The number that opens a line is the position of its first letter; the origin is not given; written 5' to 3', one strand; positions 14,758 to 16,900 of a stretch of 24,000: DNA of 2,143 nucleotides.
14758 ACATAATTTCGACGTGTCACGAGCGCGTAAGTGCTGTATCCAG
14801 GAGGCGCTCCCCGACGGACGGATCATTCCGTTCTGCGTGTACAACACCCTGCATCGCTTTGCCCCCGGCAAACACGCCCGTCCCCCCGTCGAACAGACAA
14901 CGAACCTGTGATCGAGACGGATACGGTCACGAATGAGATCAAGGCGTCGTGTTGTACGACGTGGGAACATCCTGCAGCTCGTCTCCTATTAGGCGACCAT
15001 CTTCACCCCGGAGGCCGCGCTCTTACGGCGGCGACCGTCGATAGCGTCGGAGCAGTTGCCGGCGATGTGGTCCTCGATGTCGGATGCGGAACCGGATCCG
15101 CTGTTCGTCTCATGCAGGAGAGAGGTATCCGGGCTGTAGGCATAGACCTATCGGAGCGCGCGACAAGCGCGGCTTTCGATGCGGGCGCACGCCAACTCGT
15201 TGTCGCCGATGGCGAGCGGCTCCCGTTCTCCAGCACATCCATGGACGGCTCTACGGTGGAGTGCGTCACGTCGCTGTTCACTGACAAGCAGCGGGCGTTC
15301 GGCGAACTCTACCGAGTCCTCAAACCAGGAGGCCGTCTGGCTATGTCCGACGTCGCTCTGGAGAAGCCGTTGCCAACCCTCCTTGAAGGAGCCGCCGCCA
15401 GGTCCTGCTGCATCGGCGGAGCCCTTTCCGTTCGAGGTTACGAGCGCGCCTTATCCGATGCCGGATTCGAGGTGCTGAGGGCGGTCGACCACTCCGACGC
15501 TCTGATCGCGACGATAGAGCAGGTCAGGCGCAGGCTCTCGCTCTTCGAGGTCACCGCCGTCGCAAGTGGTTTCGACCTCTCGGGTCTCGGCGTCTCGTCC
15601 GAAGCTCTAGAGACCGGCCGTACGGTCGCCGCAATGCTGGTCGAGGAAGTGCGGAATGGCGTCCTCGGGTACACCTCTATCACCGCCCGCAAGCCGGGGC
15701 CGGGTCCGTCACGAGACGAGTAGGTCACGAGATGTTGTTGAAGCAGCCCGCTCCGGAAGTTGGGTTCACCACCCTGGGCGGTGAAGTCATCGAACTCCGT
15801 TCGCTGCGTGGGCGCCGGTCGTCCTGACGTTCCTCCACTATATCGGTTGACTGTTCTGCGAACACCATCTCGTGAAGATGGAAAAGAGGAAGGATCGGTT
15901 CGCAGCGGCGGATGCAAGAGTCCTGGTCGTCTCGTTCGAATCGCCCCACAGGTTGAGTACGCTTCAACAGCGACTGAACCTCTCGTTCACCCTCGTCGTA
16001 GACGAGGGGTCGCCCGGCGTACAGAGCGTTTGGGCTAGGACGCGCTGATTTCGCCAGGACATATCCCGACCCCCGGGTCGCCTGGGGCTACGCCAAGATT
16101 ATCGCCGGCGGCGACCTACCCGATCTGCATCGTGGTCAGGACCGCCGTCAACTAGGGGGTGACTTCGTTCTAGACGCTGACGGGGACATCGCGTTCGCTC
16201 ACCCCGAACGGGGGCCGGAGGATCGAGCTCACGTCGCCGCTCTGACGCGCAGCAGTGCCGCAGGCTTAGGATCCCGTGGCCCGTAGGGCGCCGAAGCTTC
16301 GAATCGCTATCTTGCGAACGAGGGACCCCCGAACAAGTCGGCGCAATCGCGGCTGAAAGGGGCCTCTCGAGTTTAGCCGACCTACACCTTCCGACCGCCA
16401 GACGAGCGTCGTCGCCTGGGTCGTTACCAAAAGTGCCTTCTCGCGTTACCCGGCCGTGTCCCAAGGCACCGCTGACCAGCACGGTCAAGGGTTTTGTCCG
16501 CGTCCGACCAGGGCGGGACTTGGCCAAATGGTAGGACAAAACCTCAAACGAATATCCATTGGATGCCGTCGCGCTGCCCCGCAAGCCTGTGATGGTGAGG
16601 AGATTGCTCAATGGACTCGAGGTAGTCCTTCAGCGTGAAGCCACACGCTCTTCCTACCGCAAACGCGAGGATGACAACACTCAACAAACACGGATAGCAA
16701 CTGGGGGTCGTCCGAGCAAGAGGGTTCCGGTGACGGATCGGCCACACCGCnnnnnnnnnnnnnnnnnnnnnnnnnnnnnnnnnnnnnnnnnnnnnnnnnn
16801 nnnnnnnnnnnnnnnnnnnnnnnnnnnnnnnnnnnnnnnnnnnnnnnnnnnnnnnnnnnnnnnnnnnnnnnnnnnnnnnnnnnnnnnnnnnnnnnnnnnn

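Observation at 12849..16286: Tightly coupled five-gene operon: MerT-like CC protein, 2-TM mini-protein, multi-cluster radical SAM, Cys-pair methyltransferase, CxxC redoxin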

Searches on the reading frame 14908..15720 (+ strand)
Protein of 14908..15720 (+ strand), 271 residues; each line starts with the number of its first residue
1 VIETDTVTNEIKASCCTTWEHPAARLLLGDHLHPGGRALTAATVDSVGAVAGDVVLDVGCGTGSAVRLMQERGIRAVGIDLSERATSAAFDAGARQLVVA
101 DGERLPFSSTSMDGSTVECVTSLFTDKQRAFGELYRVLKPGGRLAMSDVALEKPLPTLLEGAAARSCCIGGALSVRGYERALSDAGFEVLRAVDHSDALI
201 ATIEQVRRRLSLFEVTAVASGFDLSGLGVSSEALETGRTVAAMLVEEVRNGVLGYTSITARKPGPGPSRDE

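Call 6: search_protein_families(library=pfam, max_evalue=0.01, proteins=[window:14908-15720:+])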
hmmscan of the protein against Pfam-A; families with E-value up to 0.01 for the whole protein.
seq(271 aa): 12 families
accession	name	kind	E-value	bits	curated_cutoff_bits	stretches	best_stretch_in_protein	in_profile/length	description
PF08241.18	Methyltransf_11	-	1.1e-20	74.5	21.2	1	56-145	1-94/95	Methyltransferase domain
PF13649.12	Methyltransf_25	-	2.1e-16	60.9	27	1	55-142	1-97/97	Methyltransferase domain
PF13847.12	Methyltransf_31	-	8.8e-14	51.9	27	1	52-159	4-122/145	Methyltransferase domain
PF13489.12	Methyltransf_23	-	1.1e-11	45.2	27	1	51-190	22-162/164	Methyltransferase domain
PF01209.24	Ubie_methyltran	-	7e-11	42.4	20.1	1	42-146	38-151/233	ubiE/COQ5 methyltransferase family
PF08242.18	Methyltransf_12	-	1.7e-10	41.9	30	1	56-144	1-98/98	Methyltransferase domain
PF07021.18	MetW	-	4.1e-05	23.8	21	1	51-93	13-56/193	Methionine biosynthesis protein MetW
PF02353.26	CMAS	-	6.4e-05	22.8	27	1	42-87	53-99/273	Mycolic acid cyclopropane synthetase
PF05148.21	Methyltransf_8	-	8.2e-05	23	27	1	53-149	74-159/219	Hypothetical methyltransferase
PF03141.22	Methyltransf_29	-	0.00011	21.4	23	1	54-148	120-219/506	Putative S-adenosyl-L-methionine-dependent methyltransferase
PF05724.17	TPMT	-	0.0011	19.1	26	1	45-95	31-81/218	Thiopurine S-methyltransferase (TPMT)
PF01555.25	N6_N4_Mtase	-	0.0056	17.1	26.7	0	52-89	182-219/221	DNA methylase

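Call 7: search_protein_families(library=ncbifam, max_evalue=0.01, proteins=[window:14908-15720:+])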
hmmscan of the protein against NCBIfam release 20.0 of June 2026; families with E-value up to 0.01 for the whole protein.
seq(271 aa): 39 families (the best 25 are shown)
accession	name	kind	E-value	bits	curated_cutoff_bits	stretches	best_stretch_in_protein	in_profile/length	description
NF045667.1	MTase_DVU1556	equivalog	1.2e-46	158.9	155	1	31-203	2-176/213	DVU_1556 family methyltransferase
NF008823.0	PRK11873.1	subfamily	8.7e-25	87.7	263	1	51-200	77-236/272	arsenite methyltransferase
NF041537.1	ArsM_AhpD_UU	exception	2.6e-19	69.2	510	1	46-194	70-229/345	arsenite methyltransferase/AhpD domain selenoprotein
NF047649.1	MTase_UXPK_star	exception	2.1e-18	66.4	460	1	50-188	75-224/283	methyltransferase/UXPK-star double selenoprotein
NF038099.1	AsSugarArsM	exception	2.5e-15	56.5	400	1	90-189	113-215/321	arsenosugar biosynthesis arsenite methyltransferase ArsM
NF040539.1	AST_met_ArsM_2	exception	1.4e-14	54.6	240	1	44-197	49-215/262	putative arsinothricin biosynthesis methyltransferase ArsM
NF041536.1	ArsM_DUF2284_UU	exception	1.5e-14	53.2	575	1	48-194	72-229/459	arsenite methyltransferase/DUF2284 domain selenoprotein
NF001241.0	PRK00216.1-2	equivalog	2.3e-14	53.6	327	1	40-149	40-150/231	demethylmenaquinone methyltransferase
NF040538.1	methyl_ArsM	equivalog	2.5e-14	53.2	500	1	109-209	169-272/356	arsinothricin biosynthesis methyltransferase ArsM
NF007610.0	PRK10258.1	equivalog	4.5e-13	49.1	342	1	53-157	44-148/251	malonyl-ACP O-methyltransferase BioC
TIGR01934.1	MenG_MenH_UbiE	subfamily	2.6e-12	46.5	158.35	1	42-149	30-144/223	ubiquinone/menaquinone biosynthesis methyltransferase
TIGR02072.1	BioC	equivalog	3.5e-11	43.4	184.95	1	53-151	36-137/244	malonyl-ACP O-methyltransferase BioC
NF001244.0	PRK00216.1-5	equivalog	1.2e-10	41.1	216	1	43-150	40-157/236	bifunctional demethylmenaquinone methyltransferase/2-methoxy-6-polyprenyl-1,4-benzoquinol methylase UbiE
NF001240.0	PRK00216.1-1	equivalog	2.2e-10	40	378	1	37-149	49-171/251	bifunctional demethylmenaquinone methyltransferase/2-methoxy-6-polyprenyl-1,4-benzoquinol methylase UbiE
NF043040.1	corrin_prot_MT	hypoth_equivalog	6.2e-10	38.9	180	1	47-151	38-152/216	corrinoid protein-associated methyltransferase CpaM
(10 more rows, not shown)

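Call 27: search_solved_structures(query=window:14908-15720:+, max_evalue=0.00001, show_alignments=3)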
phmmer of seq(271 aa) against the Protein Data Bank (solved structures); distinct sequences matched with E-value up to 0.00001: 22.
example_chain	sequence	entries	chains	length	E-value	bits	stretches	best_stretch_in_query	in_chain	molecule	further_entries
3bus_A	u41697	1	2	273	2.3e-14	56.7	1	43-196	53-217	Methyltransferase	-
5eg5_A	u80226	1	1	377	5.5e-14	55.5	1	95-195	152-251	Arsenic methyltransferase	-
4kw7_A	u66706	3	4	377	6.7e-14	55.2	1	95-195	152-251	Arsenic methyltransferase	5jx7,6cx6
4fr0_A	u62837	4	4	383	6.9e-14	55.2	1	95-195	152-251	Arsenic methyltransferase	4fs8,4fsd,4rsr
6uv6_A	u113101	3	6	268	6.1e-13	52.1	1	43-197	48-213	D-glucose O-methyltransferase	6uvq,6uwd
5gm1_A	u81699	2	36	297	7.4e-13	51.8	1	43-202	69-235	O-methylransferase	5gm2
7v6h_A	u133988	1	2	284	5.6e-11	45.7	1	39-196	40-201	Cyclopropane fatty-acyl-phospholipid synthase-like methyltransferase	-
5wp5_A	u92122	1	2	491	9.5e-11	44.9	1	31-209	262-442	Phosphomethylethanolamine N-methyltransferase 2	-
9w6x_A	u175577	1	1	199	1e-10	44.8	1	52-163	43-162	YtkW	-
8zc8_A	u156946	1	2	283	2.3e-10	43.6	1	39-199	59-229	MitM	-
21zq_A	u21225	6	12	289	2.4e-10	43.6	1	39-199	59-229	MitM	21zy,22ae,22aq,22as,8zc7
5wp4_A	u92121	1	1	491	8.4e-10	41.8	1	32-206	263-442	Phosphoethanolamine N-methyltransferase 1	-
5evj_A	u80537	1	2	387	1.1e-09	41.5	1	4-197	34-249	Arsenite methyltransferase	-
2avn_A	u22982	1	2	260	2.4e-09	40.3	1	55-145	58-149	ubiquinone/menaquinone biosynthesis methyltransferase-related protein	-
6uak_A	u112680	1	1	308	5.1e-09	39.2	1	55-145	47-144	SAM dependent methyltransferase LahSB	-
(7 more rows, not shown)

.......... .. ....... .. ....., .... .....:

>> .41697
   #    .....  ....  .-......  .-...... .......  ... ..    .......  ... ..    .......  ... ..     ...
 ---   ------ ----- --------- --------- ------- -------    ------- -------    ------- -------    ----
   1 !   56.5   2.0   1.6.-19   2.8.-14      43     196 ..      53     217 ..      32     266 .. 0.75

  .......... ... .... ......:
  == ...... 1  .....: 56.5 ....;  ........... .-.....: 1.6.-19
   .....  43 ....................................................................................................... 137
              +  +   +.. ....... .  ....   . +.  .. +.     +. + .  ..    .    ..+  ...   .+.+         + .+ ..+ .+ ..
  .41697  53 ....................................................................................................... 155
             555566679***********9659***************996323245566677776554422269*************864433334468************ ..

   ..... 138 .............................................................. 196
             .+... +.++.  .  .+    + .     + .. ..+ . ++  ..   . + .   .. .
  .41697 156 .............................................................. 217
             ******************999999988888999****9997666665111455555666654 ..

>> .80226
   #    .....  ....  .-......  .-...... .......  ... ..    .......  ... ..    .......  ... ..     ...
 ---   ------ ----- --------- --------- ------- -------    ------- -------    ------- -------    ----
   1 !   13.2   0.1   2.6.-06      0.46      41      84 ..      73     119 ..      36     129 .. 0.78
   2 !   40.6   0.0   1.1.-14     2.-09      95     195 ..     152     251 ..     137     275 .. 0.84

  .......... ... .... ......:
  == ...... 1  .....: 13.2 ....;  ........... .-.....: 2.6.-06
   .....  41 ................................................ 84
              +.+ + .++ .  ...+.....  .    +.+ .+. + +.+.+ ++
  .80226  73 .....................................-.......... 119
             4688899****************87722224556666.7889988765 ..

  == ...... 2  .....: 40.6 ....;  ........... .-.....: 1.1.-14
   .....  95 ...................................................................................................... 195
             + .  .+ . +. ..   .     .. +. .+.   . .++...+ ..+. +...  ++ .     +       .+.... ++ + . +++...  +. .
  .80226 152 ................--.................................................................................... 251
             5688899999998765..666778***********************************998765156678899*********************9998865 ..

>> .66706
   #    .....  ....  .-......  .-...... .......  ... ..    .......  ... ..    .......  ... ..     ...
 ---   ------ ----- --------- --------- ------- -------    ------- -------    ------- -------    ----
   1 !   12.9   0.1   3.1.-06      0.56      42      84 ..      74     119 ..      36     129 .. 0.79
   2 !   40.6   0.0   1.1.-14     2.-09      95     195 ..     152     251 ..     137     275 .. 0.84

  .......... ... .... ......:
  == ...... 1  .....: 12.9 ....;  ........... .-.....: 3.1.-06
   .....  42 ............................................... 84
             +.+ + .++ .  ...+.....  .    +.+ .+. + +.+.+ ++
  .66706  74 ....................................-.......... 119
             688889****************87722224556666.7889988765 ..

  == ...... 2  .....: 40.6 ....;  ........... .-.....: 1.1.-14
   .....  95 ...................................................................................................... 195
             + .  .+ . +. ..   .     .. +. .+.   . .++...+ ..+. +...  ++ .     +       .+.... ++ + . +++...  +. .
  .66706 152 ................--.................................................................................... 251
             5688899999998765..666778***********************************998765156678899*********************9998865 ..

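Call 67: find_homologous_proteins(query=window:14908-15720:+, max_evalue=1e-10)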
Query seq(271 aa) (271 aa): 411 proteins with E <= 1e-10 among 8000 candidates; the best 120 are listed.
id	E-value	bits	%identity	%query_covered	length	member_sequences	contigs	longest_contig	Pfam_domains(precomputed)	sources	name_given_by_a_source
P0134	8.9e-93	328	61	94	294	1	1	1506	PF13847.13,PF13489.13,PF13649.13,PF08241.19,PF08242.19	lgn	-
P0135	1.1e-92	328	62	96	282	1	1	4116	PF13847.13,PF13489.13,PF13649.13,PF05148.22,PF01209.25,PF08241.19,PF08242.19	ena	-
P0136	5.2e-89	316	61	94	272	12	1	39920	PF13847.13,PF13489.13,PF13649.13,PF08241.19,PF08242.19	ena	-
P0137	1.6e-88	315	61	96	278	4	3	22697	PF07021.19,PF13847.13,PF13489.13,PF13649.13,PF08241.19,PF08242.19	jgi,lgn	jgi:arsenite methyltransferase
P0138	2.6e-88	314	60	94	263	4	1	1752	PF13847.13,PF13489.13,PF13649.13,PF01209.25,PF08241.19,PF08242.19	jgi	jgi:arsenite methyltransferase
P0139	4.8e-88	313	56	94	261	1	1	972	PF13847.13,PF13489.13,PF13649.13,PF01209.25,PF08241.19,PF08242.19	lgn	-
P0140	2.0e-87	311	60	94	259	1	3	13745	PF07021.19,PF13847.13,PF13489.13,PF13649.13,PF01209.25,PF08241.19,PF08242.19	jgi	jgi:arsenite methyltransferase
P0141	1.4e-83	298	57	94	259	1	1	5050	PF07021.19,PF13847.13,PF13489.13,PF13649.13,PF08241.19,PF08242.19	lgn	-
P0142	4.2e-75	271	51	93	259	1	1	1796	PF13847.13,PF13489.13,PF13649.13,PF01209.25,PF08241.19,PF08242.19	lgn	-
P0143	6.1e-55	205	57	69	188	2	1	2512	PF13847.13,PF13649.13,PF08241.19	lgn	-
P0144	3.0e-53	199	46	94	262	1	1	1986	PF13847.13,PF13489.13,PF13649.13,PF08241.19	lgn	-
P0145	3.2e-53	199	42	97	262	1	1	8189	PF13847.13,PF13489.13,PF13649.13,PF05148.22,PF01209.25,PF08241.19,PF08242.19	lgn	-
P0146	2.5e-52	196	44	93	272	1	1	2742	PF13847.13,PF13489.13,PF02353.27,PF13649.13,PF08241.19,PF08242.19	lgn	-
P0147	1.7e-45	174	41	92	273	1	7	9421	PF13847.13,PF13489.13,PF13649.13,PF08241.19,PF08242.19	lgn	-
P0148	2.0e-37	147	39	95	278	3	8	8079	PF13847.13,PF13489.13,PF02353.27,PF13649.13,PF01209.25,PF08241.19,PF08242.19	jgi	jgi:arsenite methyltransferase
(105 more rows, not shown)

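Call 82: predict_structure(alignment_id=A6)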
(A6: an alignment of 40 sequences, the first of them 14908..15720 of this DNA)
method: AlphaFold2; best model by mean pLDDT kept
length: 271 residues; sequences in the alignment: 40
mean_pLDDT: 93.1   pTM: 0.89
mean pLDDT of the five models: 93.1, 92.1, 92.1, 91.9, 92.0
residues with pLDDT >= 90: 214; 70-90: 52; 50-70: 4; < 50: 1
segments of 3 or more residues with pLDDT < 50: none
pLDDT, mean of each block of 10 residues (from residue 1): 78 85 82 89 98 98 95 98 93 96 98 97 96 99 98 92 86 98 98 98 94 93 90 92 97 98 83 47
secondary structure, 60 per line:
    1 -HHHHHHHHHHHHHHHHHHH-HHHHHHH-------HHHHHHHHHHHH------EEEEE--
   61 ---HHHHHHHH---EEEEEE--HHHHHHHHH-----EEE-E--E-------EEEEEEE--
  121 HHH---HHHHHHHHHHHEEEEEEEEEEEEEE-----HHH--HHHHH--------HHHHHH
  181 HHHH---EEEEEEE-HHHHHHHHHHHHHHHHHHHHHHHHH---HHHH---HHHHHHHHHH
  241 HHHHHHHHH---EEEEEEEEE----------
elements in order: H2-20 H22-28 H36-47 E54-58 H64-71 E75-80 H83-91 E97-99 E112-118 H127-137 E138-151 H162-166 H175-184 E188-194 H196-220 H224-227 H231-249 E253-261

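Call 84: fold_search(model_id=the predicted structure, library=pdb)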
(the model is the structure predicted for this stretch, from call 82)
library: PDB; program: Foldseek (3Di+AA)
matches with E <= 10: 1779; with E <= 0.001: 1194
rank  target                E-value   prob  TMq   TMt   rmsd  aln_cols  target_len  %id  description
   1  6uv6_A                3.0e-19  1.00  0.66  0.68   5.8       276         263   25  AtmM with bound rebeccamycin analogue (released 2020-11-25)
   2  5wp5_B                5.7e-19  1.00  0.70  0.43   7.2       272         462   25  Arabidopsis thaliana phosphoethanolamine N-methyltransferase 2 (AtPMT2) in complex with SAH (released 2017-11-15)
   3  6uv6_C                7.6e-19  1.00  0.72  0.74   4.1       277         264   24  AtmM with bound rebeccamycin analogue (released 2020-11-25)
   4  6uvq_A                1.4e-18  1.00  0.64  0.68   5.3       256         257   26  Crystal structure of Apo AtmM (released 2020-11-25)
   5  5wp5_A                3.9e-18  1.00  0.71  0.43   7.2       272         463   25  Arabidopsis thaliana phosphoethanolamine N-methyltransferase 2 (AtPMT2) in complex with SAH (released 2017-11-15)
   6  5gm1_B                8.3e-18  1.00  0.70  0.68   3.1       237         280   24  Crystal structure of methyltransferase TleD complexed with SAH (released 2016-09-28)
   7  3bus_A                9.9e-18  1.00  0.70  0.76   2.8       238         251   27  Crystal Structure of RebM (released 2008-03-25)
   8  5gm1_C                9.9e-18  1.00  0.70  0.68  13.0       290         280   22  Crystal structure of methyltransferase TleD complexed with SAH (released 2016-09-28)
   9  4pne_A                1.9e-17  1.00  0.71  0.71   4.7       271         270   21  Crystal Structure of the [4+2]-Cyclase SpnF (released 2015-02-18)
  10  4pne_B                2.1e-17  1.00  0.71  0.71   4.5       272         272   22  Crystal Structure of the [4+2]-Cyclase SpnF (released 2015-02-18)
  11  5wp4                  2.4e-17  1.00  0.73  0.43   3.7       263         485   24  Arabidopsis thaliana phosphoethanolamine N-methyltransferase 1 (AtPMT1, XIOPTL) in complex with SAH and phosphocholine (released 2017-11-15)
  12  5gm1_E                2.5e-17  1.00  0.70  0.68   3.1       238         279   24  Crystal structure of methyltransferase TleD complexed with SAH (released 2016-09-28)
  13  5gm1_A                2.8e-17  1.00  0.69  0.67   3.2       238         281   25  Crystal structure of methyltransferase TleD complexed with SAH (released 2016-09-28)
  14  3bus_B                3.4e-17  1.00  0.71  0.79   2.8       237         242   27  Crystal Structure of RebM (released 2008-03-25)
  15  8zc8_B                3.8e-17  1.00  0.71  0.70   4.5       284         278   22  The structure of MitM and mitomycin A with SAH in mitomycin (released 2024-11-27)
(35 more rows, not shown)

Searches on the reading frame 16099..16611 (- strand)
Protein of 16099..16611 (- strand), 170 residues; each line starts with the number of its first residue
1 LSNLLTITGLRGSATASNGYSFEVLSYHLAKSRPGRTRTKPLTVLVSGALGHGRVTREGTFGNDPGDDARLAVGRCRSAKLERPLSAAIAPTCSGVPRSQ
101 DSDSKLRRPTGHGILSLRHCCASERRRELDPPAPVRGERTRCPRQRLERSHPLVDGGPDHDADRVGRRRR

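Call 25: search_protein_families(library=pfam, max_evalue=0.001, proteins=[window:16099-16611:-])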
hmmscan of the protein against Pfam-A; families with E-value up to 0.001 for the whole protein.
window:16099-16611:- (170 aa): 0 families

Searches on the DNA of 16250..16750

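Call 76: search_rna_families(source=window, start=16250, end=16750, threshold=evalue, max_evalue=1)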
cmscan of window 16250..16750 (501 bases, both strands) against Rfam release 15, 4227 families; matches with E-value up to 1: 0.
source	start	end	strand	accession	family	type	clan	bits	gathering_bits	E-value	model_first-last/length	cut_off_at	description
